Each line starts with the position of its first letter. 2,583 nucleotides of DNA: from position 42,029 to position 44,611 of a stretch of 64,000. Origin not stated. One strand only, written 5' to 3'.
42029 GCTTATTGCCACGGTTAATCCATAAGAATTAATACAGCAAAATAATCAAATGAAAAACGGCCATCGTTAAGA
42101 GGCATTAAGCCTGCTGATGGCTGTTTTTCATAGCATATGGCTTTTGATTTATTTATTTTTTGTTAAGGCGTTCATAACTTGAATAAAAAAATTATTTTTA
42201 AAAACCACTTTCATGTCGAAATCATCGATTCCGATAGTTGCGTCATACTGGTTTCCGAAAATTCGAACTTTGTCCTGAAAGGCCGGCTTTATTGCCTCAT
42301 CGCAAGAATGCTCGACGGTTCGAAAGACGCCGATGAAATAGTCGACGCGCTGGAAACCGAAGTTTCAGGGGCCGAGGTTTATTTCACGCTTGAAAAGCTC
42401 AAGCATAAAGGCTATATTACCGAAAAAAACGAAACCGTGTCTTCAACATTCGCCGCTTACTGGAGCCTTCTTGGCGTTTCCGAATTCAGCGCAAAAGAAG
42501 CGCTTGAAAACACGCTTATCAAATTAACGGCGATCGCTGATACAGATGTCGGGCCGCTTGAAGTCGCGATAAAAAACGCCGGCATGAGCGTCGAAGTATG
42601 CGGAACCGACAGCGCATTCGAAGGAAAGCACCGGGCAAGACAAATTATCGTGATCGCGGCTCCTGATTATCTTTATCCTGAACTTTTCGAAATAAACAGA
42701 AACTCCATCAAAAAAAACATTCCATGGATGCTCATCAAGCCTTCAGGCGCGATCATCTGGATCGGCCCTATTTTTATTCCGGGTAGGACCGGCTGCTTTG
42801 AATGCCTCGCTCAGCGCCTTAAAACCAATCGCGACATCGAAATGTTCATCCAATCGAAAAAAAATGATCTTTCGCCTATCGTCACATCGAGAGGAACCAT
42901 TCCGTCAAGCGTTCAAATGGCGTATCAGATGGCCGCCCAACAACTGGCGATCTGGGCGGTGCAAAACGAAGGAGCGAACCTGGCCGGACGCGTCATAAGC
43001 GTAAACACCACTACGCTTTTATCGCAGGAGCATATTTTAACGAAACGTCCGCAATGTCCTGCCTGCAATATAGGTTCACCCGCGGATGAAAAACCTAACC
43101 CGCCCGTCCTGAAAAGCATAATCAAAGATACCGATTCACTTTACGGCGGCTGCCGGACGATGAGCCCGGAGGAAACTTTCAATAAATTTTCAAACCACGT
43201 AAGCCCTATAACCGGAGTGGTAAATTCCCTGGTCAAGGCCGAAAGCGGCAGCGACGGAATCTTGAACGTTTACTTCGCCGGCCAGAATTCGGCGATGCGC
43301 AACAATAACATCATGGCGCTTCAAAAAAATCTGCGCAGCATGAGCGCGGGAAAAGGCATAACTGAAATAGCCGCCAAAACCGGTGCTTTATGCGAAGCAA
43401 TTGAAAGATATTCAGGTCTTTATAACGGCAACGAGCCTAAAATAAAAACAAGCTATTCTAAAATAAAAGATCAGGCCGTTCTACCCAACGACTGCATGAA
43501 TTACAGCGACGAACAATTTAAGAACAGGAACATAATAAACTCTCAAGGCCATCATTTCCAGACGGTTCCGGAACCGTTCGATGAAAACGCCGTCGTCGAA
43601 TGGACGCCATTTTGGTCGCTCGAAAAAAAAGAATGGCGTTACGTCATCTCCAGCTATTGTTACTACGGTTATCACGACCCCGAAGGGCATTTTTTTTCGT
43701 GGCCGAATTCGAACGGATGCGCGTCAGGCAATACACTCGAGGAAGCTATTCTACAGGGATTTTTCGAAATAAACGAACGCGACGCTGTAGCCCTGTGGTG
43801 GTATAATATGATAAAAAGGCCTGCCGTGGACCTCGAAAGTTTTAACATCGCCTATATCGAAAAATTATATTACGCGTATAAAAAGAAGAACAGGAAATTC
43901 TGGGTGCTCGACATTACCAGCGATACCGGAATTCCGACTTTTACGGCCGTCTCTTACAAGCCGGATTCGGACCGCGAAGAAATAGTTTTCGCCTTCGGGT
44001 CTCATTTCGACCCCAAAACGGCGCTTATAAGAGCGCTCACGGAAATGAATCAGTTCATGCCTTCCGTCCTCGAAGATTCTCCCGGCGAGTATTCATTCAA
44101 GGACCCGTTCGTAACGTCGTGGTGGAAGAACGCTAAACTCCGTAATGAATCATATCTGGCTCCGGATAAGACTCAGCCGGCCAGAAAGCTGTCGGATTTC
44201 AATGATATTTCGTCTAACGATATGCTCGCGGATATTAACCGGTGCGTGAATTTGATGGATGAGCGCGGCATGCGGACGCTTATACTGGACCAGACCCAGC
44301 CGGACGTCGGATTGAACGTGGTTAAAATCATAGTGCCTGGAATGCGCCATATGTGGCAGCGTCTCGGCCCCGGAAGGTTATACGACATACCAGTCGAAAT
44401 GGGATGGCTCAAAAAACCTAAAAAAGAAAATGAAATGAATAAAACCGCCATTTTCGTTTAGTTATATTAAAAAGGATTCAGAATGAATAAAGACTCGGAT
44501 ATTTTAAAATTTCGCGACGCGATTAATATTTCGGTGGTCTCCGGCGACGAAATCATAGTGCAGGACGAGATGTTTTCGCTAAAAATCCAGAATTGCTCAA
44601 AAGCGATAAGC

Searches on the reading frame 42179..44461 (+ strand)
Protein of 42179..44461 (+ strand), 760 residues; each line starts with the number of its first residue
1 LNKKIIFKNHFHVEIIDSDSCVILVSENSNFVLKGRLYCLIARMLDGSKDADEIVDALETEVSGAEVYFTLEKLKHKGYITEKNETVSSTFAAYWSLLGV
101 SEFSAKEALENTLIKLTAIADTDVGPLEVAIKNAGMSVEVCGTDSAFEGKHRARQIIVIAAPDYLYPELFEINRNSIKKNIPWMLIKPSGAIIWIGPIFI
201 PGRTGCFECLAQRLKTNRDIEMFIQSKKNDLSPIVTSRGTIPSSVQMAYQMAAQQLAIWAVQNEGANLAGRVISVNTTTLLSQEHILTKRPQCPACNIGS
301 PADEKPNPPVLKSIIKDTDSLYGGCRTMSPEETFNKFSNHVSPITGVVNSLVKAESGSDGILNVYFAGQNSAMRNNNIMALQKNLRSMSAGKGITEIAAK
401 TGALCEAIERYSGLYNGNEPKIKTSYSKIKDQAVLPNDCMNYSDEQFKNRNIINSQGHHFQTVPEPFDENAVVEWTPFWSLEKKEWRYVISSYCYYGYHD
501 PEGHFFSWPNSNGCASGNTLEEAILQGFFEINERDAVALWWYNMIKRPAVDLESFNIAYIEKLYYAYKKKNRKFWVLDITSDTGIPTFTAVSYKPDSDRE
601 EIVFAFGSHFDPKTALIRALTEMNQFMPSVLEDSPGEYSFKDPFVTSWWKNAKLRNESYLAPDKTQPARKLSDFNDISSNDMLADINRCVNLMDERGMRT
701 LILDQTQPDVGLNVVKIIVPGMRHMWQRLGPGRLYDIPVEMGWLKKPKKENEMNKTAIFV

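Call 5: search_protein_families(library=pfam, proteins=[window:42179-44461:+])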
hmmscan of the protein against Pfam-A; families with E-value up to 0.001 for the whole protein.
window:42179-44461:+ (760 aa): 2 families
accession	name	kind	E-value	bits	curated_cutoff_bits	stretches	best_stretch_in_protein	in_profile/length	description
PF02624.21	YcaO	-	2.3e-96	323.4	25.7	1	390-723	1-325/325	YcaO cyclodehydratase, ATP-ad Mg2+-binding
PF21084.3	DUF4423_like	-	2.3e-14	53.9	24.1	1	8-82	3-76/76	Winged Helix-turn-helix domain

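Call 6: search_protein_families(library=ncbifam, proteins=[window:42179-44461:+])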
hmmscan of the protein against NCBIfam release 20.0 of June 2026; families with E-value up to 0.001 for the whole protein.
window:42179-44461:+ (760 aa): 6 families
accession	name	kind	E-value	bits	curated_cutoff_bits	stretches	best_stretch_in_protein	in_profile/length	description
TIGR03604.1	TOMM_cyclo_SagD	subfamily_domain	2.4e-78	263.7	219.25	1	391-755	1-371/377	thiazole/oxazole-forming peptide maturase, SagD family component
TIGR03266.1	methan_mark_1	equivalog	4.8e-45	154.1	365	1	326-724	3-364/376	YcaO-related McrA-glycine thioamidation protein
TIGR03882.1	cyclo_dehyd_2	equivalog_domain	1.8e-39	135.6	36.9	1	181-348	1-164/164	TOMM precursor leader peptide-binding protein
TIGR00702.1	TIGR00702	domain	1.8e-34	119.5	75.65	1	386-722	48-364/377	YcaO-type kinase domain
TIGR03603.1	cyclo_dehy_ocin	subfamily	6.9e-10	39.1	187.65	1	169-297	168-297/319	thiazole/oxazole-forming peptide maturase, SagC family component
NF040716.1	YcaO_for_S12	equivalog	7.2e-06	24.7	700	1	388-722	54-387/571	30S ribosomal protein S12 methylthiotransferase accessory factor YcaO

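Call 11: search_solved_structures(query=window:42179-44461:+, show_alignments=2)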
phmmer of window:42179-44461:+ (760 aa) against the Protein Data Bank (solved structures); distinct sequences matched with E-value up to 0.001: 8.
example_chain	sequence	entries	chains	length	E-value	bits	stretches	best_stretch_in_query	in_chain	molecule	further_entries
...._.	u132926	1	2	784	4e-196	656.7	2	238-758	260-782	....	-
4v1t_A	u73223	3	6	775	4.6e-189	633.4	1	8-757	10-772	LYND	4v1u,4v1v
4bs9_A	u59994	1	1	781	5.7e-184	616.5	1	7-757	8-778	TRUD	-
6pe3_A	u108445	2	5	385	2.3e-20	75.6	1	496-723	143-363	Uncharacterized protein MJ1094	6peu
6ci7_A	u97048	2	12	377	2.2e-08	36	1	474-721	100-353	YcaO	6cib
3h5n_A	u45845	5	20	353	0.00077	21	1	126-210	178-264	MccB protein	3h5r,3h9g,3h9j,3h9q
6om4_A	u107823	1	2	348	0.00078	21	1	126-210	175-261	MccB protein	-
3h5a_A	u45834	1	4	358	0.00079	20.9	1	126-210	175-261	MccB protein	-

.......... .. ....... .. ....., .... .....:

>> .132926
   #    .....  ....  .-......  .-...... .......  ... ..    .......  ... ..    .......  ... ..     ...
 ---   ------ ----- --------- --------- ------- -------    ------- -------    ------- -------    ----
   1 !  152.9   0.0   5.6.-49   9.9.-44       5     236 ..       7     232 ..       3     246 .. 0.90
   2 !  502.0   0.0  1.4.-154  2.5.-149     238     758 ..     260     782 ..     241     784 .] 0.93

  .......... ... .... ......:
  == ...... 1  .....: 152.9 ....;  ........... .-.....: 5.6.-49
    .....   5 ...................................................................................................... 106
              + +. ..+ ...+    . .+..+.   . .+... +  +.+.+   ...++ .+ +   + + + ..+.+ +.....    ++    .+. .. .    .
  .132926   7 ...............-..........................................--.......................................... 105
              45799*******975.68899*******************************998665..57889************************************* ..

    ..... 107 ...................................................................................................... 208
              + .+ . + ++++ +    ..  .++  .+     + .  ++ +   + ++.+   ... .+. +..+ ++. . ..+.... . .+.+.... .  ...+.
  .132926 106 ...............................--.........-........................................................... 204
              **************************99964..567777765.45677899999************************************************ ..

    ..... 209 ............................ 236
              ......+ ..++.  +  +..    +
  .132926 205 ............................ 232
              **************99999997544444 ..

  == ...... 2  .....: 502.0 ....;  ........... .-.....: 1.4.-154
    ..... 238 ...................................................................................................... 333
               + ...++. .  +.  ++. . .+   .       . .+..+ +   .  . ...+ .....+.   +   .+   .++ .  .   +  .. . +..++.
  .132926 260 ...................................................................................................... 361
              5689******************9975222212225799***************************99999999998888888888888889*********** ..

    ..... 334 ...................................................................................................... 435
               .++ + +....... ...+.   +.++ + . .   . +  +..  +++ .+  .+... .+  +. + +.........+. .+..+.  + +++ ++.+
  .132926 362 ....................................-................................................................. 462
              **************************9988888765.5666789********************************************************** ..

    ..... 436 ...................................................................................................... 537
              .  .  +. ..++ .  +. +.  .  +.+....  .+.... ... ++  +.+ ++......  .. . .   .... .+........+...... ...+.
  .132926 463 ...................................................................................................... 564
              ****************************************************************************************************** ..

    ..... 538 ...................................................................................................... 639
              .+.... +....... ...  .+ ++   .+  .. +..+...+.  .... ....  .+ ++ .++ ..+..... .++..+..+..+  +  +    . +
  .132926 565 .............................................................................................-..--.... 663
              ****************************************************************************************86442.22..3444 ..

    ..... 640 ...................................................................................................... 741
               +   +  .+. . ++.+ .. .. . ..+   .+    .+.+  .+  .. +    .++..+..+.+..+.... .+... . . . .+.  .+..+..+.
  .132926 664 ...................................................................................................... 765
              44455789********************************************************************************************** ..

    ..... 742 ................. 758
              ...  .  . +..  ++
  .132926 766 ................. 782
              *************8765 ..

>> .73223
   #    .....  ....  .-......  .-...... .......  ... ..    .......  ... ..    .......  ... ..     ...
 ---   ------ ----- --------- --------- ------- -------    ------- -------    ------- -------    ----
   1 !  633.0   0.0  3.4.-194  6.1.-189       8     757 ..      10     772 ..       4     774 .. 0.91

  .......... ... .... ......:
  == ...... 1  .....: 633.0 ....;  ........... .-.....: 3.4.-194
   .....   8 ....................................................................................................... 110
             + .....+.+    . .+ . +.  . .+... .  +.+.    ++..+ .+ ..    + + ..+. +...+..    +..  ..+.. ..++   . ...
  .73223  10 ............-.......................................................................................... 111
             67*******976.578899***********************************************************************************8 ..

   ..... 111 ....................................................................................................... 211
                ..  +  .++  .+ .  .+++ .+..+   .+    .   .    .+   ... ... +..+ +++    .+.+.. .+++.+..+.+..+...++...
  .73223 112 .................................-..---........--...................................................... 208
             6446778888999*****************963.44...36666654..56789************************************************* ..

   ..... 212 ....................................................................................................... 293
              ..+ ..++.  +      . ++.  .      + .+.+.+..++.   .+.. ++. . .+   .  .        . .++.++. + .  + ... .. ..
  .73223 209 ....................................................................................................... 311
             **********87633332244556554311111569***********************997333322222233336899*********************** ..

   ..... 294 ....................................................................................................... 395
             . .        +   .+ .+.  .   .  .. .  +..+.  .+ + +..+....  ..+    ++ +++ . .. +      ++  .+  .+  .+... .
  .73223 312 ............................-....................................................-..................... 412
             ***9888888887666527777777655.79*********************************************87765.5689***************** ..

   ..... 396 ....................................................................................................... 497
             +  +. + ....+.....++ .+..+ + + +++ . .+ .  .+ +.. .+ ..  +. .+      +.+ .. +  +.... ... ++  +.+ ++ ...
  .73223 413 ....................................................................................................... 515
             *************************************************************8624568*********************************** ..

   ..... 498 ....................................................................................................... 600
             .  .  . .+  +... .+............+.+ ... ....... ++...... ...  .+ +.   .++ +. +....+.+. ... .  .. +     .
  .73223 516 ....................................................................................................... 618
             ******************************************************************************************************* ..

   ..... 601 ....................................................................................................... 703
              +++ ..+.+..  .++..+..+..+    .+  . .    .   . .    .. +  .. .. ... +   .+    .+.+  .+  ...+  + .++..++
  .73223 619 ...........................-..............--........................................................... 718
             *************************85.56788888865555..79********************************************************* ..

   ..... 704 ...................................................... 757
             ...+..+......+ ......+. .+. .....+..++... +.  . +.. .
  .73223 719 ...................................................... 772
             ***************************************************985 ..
